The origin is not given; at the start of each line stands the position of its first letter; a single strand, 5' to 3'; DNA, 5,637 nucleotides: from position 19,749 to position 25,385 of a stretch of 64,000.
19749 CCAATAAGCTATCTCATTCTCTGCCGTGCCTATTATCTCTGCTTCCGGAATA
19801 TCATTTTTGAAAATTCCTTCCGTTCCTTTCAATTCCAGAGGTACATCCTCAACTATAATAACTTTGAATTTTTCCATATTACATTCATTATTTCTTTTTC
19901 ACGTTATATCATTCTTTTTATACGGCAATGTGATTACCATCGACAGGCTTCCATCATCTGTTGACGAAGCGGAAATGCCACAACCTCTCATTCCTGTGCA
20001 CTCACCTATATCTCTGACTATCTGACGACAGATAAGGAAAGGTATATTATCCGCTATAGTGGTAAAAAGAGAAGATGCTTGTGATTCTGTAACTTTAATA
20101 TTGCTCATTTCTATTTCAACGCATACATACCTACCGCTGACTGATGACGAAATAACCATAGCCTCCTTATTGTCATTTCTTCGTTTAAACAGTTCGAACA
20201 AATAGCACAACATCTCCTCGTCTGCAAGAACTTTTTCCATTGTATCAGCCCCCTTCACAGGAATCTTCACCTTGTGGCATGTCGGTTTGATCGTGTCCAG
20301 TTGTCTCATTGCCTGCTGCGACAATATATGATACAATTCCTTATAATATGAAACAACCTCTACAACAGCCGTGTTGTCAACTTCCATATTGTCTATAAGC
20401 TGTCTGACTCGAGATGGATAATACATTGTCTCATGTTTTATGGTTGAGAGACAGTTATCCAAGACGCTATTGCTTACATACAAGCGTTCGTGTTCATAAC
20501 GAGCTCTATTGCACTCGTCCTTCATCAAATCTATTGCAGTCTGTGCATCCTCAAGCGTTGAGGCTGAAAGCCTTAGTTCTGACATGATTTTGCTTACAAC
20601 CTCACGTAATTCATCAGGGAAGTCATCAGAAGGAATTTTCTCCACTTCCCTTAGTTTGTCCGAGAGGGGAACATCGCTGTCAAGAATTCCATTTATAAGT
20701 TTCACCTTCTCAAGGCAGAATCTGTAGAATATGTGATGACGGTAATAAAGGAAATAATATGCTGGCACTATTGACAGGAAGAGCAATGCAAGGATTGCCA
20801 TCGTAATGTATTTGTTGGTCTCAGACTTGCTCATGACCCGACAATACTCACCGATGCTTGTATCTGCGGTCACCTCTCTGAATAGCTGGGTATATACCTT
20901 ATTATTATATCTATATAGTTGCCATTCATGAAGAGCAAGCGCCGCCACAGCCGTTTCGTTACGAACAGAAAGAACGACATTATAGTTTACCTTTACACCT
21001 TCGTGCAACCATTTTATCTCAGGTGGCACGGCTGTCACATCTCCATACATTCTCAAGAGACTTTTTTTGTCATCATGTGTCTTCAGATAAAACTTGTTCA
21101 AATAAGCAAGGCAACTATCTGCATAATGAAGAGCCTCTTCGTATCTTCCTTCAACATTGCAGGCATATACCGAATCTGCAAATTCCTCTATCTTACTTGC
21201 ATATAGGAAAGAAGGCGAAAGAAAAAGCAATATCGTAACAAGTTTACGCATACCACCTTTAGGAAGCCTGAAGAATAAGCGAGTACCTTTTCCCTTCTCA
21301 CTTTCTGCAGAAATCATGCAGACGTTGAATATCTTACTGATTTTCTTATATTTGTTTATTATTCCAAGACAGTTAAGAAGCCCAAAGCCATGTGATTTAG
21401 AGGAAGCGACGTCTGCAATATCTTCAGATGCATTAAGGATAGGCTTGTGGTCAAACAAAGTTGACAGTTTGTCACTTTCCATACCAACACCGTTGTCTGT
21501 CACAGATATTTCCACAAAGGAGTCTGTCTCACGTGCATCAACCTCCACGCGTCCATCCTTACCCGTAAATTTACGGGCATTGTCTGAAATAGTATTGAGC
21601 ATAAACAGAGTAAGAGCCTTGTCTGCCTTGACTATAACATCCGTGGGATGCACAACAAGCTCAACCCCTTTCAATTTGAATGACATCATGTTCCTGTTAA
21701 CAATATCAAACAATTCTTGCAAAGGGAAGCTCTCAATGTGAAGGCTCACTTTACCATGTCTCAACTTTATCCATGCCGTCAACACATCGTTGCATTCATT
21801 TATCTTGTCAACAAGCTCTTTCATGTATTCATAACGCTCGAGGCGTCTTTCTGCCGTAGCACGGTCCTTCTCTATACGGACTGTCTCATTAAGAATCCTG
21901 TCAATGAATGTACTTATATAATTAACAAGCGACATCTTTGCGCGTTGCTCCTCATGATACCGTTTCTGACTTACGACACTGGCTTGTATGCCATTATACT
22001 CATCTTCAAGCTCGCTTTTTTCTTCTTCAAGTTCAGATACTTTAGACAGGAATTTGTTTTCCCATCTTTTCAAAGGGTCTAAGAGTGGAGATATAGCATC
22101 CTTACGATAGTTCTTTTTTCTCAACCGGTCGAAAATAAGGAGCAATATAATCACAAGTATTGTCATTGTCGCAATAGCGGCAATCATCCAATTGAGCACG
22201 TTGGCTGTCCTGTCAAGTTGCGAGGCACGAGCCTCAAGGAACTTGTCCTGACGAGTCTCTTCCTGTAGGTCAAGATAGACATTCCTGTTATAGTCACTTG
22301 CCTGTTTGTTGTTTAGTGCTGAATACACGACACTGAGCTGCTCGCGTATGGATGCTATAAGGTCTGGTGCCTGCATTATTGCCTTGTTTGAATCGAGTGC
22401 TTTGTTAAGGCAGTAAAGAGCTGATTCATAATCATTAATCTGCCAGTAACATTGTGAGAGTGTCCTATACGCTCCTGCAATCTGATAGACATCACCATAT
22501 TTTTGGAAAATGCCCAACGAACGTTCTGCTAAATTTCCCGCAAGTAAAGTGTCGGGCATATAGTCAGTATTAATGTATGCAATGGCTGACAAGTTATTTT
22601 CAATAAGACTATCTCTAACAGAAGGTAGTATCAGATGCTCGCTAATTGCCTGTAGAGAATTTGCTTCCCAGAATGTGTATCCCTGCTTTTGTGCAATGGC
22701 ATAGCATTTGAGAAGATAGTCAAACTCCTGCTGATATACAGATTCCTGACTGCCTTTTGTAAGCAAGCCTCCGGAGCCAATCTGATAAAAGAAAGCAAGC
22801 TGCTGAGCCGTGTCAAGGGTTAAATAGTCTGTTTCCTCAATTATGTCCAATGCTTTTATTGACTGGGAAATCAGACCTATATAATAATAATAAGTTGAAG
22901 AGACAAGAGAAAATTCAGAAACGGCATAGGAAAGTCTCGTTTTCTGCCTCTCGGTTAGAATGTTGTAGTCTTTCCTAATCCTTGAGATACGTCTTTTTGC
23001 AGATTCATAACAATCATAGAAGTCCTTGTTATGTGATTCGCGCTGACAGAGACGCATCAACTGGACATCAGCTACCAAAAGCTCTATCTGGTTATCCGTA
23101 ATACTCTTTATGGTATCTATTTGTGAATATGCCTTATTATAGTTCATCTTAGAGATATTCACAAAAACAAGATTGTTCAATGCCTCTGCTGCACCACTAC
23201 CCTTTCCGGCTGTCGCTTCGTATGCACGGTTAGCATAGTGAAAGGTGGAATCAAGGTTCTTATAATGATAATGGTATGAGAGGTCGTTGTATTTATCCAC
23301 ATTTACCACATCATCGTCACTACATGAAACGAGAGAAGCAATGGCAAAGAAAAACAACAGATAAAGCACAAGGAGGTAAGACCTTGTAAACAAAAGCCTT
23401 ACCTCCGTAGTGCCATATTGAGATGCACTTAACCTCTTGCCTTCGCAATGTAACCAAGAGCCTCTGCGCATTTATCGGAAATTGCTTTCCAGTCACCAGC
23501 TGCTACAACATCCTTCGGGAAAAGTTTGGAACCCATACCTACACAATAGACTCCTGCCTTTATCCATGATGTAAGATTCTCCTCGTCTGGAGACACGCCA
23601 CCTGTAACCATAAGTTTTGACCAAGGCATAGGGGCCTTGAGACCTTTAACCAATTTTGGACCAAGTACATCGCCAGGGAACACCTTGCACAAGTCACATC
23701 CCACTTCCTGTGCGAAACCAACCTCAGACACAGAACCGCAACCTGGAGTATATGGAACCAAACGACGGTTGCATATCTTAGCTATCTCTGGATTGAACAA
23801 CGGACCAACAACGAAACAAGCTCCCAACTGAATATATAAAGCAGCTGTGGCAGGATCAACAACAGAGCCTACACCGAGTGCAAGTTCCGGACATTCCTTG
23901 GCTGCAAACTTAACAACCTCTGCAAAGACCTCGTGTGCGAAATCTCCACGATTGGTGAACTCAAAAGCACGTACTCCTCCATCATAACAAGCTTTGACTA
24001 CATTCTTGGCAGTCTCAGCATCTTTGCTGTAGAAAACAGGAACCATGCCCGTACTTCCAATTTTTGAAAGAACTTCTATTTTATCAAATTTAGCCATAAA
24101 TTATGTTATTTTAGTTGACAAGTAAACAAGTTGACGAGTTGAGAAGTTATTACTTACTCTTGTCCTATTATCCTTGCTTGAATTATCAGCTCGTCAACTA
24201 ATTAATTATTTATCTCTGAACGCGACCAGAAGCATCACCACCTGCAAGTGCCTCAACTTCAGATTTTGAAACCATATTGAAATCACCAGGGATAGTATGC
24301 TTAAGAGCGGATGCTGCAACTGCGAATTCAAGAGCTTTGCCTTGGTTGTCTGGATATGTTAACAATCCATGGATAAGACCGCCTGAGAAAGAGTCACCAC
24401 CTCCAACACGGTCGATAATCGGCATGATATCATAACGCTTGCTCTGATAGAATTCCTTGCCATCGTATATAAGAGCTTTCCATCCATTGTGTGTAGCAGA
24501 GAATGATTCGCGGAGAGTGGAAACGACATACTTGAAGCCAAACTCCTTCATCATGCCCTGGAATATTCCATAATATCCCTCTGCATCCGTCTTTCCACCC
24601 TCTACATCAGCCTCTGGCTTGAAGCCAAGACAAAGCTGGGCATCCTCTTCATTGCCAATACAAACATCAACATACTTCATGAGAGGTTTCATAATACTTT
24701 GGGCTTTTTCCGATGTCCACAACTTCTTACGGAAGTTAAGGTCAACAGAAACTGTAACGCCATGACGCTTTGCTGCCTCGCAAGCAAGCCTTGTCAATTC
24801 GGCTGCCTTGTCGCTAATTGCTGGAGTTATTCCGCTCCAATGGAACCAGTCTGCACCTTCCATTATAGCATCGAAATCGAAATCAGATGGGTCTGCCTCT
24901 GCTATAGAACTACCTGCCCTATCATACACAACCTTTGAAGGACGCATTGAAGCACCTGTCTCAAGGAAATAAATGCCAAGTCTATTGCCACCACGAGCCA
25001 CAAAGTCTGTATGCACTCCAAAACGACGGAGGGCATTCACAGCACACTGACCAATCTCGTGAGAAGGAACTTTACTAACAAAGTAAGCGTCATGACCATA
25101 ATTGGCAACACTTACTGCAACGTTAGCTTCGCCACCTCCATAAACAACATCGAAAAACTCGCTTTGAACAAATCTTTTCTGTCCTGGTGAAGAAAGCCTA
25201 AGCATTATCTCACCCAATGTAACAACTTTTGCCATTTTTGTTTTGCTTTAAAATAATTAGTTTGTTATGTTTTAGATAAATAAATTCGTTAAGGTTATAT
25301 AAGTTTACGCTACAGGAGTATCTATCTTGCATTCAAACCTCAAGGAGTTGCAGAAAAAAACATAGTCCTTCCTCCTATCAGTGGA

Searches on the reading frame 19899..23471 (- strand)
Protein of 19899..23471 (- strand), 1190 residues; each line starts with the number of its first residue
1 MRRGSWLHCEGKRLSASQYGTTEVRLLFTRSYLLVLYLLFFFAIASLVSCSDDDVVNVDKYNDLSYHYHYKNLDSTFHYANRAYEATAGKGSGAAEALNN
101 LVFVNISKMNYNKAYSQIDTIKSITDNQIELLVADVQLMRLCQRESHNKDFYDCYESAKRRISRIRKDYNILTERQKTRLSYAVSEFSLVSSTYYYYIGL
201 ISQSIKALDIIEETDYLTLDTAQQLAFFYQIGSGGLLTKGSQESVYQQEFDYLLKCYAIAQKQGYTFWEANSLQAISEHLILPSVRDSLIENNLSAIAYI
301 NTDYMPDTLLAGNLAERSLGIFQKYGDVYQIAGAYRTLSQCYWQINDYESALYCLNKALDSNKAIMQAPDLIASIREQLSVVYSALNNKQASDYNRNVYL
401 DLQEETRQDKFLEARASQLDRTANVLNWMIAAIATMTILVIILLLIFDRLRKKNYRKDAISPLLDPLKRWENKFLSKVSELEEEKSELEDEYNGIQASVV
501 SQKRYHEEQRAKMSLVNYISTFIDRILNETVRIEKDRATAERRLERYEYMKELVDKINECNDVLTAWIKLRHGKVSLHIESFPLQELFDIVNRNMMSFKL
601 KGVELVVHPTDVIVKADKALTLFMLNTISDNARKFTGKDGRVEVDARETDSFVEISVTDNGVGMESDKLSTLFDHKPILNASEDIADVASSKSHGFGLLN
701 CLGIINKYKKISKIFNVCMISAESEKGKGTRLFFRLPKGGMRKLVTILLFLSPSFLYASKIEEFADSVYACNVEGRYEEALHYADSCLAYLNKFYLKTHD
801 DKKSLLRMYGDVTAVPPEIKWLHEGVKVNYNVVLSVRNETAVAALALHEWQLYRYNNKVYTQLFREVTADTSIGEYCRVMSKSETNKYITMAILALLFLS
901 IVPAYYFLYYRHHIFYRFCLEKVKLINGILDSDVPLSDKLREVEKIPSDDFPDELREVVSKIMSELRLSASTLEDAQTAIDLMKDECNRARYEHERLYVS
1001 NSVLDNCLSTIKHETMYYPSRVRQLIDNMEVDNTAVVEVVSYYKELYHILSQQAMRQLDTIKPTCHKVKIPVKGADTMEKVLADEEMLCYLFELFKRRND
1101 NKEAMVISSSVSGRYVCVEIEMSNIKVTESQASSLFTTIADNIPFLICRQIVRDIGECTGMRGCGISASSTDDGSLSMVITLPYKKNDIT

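Call 15: search_protein_families(library=pfam, proteins=[window:19899-23471:-], max_evalue=0.00001)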
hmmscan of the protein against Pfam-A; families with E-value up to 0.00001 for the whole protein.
window:19899-23471:- (1190 aa): 4 families
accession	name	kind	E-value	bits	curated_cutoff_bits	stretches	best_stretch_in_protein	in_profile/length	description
PF17139.9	DUF5112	-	3.2e-104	348.5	29.4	1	58-323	1-266/266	Domain of unknown function (DUF5112)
PF17140.10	DUF5113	-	1.2e-59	201.4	27.1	2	759-911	6-161/161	Domain of unknown function (DUF5113)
PF02518.31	HATPase_c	-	1.6e-13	51.5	26.4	1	624-738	9-109/111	Histidine kinase-, DNA gyrase B-, and HSP90-like ATPase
PF13424.12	TPR_12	-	1.2e-08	35.5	30.1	1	310-361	21-74/77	Tetratricopeptide repeat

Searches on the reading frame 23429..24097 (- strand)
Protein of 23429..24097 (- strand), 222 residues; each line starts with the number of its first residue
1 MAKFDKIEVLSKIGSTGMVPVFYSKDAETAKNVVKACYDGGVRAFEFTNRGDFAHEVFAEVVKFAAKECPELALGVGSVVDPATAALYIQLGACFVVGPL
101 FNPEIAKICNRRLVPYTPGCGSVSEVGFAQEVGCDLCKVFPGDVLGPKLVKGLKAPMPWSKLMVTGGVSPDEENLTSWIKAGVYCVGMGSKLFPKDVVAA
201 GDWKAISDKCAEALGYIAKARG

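Call 15: search_protein_families(library=pfam, proteins=[window:23429-24097:-], max_evalue=0.00001)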
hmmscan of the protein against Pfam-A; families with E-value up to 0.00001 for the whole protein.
window:23429-24097:- (222 aa): 1 family
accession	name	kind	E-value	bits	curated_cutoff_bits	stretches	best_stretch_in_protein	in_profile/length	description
PF01081.25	Aldolase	-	1.3e-31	110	27.8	1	14-207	6-194/196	KDPG and KHG aldolase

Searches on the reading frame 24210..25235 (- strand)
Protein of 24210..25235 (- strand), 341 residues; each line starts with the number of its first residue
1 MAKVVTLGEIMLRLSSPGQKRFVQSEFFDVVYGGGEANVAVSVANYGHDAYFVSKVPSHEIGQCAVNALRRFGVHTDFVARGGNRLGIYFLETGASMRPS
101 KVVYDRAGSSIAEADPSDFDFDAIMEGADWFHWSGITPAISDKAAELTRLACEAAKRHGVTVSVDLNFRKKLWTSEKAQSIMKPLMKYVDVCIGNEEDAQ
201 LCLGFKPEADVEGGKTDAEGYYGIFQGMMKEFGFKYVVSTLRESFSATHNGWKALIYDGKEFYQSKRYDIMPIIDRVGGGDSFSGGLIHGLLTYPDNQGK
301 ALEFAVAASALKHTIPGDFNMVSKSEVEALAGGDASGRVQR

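Call 15: search_protein_families(library=pfam, proteins=[window:24210-25235:-], max_evalue=0.00001)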
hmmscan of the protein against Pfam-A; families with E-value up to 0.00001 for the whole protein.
window:24210-25235:- (341 aa): 1 family
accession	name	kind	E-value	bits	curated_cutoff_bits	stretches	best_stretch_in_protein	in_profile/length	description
PF00294.29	PfkB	-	1.8e-28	100.2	25.8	1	1-210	1-207/302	pfkB family carbohydrate kinase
